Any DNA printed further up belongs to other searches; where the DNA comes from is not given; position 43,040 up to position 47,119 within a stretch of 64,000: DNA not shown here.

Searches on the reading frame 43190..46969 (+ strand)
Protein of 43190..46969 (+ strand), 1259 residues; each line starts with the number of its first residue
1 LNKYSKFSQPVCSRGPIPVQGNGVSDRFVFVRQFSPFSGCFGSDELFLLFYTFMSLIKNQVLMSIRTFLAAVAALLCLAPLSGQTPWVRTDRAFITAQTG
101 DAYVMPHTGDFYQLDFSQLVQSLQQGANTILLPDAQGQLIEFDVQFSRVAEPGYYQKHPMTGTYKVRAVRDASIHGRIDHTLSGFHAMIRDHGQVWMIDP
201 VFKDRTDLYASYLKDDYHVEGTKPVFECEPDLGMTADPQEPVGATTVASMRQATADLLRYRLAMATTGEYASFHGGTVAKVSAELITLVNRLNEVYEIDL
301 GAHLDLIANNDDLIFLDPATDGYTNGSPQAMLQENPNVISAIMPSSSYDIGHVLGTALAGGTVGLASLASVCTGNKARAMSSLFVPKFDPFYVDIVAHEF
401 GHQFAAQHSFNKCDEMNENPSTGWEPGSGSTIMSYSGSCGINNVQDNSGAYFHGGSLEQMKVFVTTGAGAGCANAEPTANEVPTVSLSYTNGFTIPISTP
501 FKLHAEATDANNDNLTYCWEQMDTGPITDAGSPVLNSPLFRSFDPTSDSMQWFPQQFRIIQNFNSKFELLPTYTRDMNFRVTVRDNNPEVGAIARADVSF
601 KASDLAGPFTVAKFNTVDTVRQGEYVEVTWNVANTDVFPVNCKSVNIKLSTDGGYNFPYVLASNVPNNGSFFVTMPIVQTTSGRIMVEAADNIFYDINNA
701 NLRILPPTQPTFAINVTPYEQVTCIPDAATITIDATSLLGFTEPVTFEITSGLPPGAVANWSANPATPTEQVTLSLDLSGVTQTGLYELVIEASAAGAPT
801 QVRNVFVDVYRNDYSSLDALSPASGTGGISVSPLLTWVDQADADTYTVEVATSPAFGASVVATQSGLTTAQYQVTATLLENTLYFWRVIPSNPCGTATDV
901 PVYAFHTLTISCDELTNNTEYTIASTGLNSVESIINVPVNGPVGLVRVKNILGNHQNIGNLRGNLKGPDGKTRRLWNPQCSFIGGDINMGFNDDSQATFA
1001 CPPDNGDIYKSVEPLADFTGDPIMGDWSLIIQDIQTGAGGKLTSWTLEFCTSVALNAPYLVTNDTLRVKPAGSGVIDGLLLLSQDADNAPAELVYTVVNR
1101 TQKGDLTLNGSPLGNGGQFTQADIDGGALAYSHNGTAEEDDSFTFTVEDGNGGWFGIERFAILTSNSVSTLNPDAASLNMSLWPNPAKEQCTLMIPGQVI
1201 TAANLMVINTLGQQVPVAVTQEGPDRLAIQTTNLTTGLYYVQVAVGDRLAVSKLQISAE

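Call 7: search_protein_families(library=pfam, proteins=[window:43190-46969:+], max_evalue=0.01)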
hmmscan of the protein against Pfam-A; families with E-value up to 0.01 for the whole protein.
window:43190-46969:+ (1259 aa): 8 families
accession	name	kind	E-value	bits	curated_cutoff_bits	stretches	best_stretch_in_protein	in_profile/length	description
PF13583.11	Reprolysin_4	-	3.9e-31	108.7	22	1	260-456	5-195/203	Metallo-peptidase family M12B Reprolysin-like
PF13574.12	Reprolysin_2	-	1.5e-23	84.1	27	1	279-445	2-182/195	Metallo-peptidase family M12B Reprolysin-like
PF16184.11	Cadherin_3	-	1.2e-21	77.2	25.5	1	1058-1151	1-94/106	Cadherin-like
PF13582.12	Reprolysin_3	-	2.5e-21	76.9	22.4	1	284-409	3-123/123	Metallo-peptidase family M12B Reprolysin-like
PF13688.12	Reprolysin_5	-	1.1e-19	71.9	27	1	259-443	4-194/196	Metallo-peptidase family M12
PF18962.6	Por_Secre_tail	-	8.8e-09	36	27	1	1182-1256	1-75/75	Secretion system C-terminal sorting domain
PF01483.27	P_proprotein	-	1.6e-06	28.5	21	1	954-1049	11-86/86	Proprotein convertase P-domain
PF17963.7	Big_9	-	0.00057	21.2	23.6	1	1057-1153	3-80/89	Bacterial Ig domain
